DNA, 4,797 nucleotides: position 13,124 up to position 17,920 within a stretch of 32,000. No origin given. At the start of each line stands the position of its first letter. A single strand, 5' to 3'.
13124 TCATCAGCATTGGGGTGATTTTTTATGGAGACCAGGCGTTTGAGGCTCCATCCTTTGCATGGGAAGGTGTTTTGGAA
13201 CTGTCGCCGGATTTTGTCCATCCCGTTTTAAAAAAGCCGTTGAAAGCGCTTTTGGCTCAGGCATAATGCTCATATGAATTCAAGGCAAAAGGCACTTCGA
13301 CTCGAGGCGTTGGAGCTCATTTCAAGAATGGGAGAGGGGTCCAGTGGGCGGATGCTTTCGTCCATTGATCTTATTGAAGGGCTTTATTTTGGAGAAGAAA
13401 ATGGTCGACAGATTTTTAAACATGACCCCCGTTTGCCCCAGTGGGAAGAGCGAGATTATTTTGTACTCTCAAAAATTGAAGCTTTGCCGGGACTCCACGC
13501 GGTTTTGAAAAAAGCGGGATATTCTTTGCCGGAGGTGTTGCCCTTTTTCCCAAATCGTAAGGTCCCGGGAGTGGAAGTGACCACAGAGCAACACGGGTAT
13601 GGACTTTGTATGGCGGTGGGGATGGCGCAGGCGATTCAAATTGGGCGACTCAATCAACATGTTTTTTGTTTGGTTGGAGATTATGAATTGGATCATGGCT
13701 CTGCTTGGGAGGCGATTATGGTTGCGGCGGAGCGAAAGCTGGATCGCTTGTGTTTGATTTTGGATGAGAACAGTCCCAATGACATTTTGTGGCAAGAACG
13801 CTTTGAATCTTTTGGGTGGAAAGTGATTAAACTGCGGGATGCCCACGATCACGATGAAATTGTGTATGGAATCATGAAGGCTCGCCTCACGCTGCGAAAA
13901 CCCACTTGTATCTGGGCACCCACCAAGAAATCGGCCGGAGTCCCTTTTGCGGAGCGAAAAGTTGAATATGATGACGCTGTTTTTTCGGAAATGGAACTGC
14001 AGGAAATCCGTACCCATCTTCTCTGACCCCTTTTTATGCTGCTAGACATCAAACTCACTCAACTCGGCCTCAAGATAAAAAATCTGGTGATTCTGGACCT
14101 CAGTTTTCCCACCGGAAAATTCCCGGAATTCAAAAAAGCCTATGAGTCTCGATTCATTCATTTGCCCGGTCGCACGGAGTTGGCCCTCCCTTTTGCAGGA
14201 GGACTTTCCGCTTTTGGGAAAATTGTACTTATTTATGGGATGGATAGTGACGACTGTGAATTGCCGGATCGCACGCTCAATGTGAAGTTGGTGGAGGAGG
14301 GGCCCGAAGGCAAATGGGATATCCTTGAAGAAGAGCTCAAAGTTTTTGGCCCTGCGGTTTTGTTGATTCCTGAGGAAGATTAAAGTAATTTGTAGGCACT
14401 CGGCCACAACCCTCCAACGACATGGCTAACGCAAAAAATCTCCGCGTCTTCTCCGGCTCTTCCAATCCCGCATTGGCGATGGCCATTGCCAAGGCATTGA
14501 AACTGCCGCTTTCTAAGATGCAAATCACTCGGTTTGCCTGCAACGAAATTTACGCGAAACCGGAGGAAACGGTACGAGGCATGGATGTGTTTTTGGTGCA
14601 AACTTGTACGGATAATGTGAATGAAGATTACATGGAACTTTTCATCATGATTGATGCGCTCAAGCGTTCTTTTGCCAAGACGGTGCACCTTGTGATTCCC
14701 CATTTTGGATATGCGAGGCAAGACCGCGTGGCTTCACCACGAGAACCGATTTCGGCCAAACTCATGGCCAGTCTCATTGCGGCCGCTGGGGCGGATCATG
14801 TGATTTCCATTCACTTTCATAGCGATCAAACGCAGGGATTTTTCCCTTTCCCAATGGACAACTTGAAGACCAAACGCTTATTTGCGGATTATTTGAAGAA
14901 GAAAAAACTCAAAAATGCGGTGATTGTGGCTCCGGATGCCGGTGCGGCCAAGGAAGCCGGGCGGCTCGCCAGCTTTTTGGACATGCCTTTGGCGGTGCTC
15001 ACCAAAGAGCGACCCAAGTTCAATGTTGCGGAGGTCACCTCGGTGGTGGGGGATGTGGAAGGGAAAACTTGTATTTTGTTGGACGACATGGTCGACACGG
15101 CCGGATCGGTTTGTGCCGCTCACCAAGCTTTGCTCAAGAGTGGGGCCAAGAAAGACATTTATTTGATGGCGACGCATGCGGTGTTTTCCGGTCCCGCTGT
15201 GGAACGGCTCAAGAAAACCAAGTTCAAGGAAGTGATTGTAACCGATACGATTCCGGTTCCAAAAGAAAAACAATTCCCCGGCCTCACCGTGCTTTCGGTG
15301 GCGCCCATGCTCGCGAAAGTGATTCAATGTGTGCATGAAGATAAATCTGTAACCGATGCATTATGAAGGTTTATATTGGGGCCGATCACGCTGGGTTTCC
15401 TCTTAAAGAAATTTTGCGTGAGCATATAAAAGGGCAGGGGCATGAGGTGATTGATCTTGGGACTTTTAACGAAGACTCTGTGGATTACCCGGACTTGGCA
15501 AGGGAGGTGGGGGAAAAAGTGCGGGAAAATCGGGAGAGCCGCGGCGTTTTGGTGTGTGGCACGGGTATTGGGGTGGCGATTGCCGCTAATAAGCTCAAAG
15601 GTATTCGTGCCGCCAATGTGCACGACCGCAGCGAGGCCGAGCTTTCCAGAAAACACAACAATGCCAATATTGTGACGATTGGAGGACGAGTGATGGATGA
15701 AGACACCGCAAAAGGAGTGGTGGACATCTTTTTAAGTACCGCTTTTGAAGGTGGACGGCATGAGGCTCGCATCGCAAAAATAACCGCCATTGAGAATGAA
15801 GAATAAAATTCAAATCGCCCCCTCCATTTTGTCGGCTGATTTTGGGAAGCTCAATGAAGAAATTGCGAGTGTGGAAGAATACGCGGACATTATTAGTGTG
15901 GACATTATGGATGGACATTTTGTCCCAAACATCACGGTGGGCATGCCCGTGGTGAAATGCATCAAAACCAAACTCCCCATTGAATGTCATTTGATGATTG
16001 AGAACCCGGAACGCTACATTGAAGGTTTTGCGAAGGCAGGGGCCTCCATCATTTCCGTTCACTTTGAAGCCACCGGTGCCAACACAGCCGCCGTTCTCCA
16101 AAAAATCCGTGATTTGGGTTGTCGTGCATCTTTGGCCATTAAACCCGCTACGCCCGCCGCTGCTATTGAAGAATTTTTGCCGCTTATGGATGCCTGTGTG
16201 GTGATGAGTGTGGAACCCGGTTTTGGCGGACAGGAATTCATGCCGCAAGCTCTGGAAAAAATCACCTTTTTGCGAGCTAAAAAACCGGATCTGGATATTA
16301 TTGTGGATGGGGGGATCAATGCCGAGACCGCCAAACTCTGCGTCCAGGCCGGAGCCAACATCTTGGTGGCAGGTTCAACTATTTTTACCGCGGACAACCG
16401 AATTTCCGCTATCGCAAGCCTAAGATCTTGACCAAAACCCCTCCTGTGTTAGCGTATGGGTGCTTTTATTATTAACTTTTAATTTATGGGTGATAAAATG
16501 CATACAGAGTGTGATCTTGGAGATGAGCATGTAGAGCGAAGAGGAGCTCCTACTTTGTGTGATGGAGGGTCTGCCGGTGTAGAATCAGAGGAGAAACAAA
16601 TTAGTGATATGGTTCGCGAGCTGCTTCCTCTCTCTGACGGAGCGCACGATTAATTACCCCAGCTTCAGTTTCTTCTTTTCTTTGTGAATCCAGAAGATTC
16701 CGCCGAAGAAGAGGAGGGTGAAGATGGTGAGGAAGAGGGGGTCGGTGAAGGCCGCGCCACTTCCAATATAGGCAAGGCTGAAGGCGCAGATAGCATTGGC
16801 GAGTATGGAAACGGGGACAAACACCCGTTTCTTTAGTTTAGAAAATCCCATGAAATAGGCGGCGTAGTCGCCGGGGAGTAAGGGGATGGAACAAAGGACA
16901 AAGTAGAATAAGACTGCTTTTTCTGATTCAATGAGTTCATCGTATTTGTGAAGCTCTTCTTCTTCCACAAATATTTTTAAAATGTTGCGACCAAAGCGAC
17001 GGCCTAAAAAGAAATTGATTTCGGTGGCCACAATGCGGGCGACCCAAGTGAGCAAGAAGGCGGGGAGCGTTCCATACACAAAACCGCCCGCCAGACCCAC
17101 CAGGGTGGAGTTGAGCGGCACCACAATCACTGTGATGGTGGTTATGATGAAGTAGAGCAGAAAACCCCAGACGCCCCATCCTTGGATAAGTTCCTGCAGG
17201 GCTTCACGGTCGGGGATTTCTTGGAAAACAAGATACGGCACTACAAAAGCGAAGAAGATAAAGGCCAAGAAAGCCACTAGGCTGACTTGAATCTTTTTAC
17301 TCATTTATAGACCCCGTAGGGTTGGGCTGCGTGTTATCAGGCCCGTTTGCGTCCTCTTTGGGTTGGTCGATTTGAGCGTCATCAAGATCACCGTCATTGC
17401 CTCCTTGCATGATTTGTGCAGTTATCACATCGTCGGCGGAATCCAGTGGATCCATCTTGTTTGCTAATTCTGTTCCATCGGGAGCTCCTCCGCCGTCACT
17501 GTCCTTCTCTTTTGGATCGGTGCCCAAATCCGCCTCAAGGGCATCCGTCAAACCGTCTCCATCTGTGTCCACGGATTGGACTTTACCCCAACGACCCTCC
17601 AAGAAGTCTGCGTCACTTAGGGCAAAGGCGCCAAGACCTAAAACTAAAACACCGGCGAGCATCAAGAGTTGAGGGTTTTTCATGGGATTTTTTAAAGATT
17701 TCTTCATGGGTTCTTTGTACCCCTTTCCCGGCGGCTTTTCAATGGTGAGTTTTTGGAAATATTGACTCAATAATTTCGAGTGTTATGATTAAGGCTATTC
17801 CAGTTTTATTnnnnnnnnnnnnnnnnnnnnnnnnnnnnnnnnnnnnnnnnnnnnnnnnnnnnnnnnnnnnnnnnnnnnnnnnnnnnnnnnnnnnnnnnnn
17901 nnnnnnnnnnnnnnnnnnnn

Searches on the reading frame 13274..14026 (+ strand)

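Call 7: search_protein_families(library=pfam, proteins=[window:13274-14026:+], max_evalue=0.001)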
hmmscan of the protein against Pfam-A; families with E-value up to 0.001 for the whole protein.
window:13274-14026:+ (250 aa): 2 families
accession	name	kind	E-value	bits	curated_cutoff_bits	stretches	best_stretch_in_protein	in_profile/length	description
PF00456.26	Transketolase_N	-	3.6e-24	85.8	22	1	6-248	7-274/334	Transketolase, thiamine diphosphate binding domain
PF13292.11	DXP_synthase_N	-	1.3e-05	25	21.2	1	109-167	115-172/274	1-deoxy-D-xylulose-5-phosphate synthase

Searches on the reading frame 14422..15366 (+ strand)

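Call 7: search_protein_families(library=pfam, proteins=[window:14422-15366:+], max_evalue=0.001)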
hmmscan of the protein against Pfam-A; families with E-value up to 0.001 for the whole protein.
window:14422-15366:+ (314 aa): 4 families
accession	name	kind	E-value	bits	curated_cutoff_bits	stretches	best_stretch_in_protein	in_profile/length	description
PF13793.12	Pribosyltran_N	-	3e-42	143.6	25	1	8-123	2-117/117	N-terminal domain of ribose phosphate pyrophosphokinase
PF14572.12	Pribosyl_synth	-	2e-23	83.7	27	1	207-311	76-180/184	Phosphoribosyl synthetase-associated domain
PF00156.33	Pribosyltran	-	4.9e-16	58.9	26.3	1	151-272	16-141/158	Phosphoribosyl transferase domain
PF14681.12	UPRTase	-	0.00058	19.8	27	1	207-267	113-172/206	Uracil phosphoribosyltransferase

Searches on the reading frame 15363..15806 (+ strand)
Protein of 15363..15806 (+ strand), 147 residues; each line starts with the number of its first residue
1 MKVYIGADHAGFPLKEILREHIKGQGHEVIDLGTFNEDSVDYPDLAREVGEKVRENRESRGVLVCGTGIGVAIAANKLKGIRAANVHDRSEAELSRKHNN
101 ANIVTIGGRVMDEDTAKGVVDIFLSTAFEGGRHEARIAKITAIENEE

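Call 7: search_protein_families(library=pfam, proteins=[window:15363-15806:+], max_evalue=0.001)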
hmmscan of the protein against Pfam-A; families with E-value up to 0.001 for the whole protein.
window:15363-15806:+ (147 aa): 1 family
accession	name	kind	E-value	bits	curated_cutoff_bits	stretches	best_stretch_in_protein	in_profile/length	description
PF02502.23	LacAB_rpiB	-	3.2e-56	189.6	24.7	1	3-140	1-138/138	Ribose/Galactose Isomerase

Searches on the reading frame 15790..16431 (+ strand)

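Call 7: search_protein_families(library=pfam, proteins=[window:15790-16431:+], max_evalue=0.001)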
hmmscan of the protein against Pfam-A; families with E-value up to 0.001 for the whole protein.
window:15790-16431:+ (213 aa): 2 families
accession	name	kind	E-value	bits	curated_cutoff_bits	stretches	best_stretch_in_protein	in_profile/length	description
PF00834.25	Ribul_P_3_epim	-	3.5e-68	229.4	21.1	1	8-199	1-198/198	Ribulose-phosphate 3 epimerase family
PF04131.20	NanE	-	0.00082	19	27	0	49-199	30-177/192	Putative N-acetylmannosamine-6-phosphate epimerase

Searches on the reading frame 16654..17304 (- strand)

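Call 8: search_protein_families(library=pfam, proteins=[window:16654-17304:-], max_evalue=0.001)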
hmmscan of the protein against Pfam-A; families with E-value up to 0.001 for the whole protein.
window:16654-17304:- (216 aa): 1 family
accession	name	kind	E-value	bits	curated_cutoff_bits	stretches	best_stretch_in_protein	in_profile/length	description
PF09335.16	VTT_dom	-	2.6e-18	67.1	33.9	1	66-182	3-122/123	VTT domain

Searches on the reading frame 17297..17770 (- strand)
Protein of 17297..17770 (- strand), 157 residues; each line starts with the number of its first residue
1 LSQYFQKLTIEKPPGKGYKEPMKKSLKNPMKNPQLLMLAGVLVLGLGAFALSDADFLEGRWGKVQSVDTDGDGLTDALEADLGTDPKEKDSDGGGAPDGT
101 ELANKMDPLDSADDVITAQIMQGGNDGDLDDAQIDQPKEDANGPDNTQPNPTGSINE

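Call 8: search_protein_families(library=pfam, proteins=[window:17297-17770:-], max_evalue=0.001)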
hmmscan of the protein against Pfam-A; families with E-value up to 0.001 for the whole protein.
window:17297-17770:- (157 aa): 1 family
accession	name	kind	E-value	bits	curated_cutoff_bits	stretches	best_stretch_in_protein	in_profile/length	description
PF18884.5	TSP3_bac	-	5.1e-07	29.9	25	1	68-86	1-19/22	Bacterial TSP3 repeat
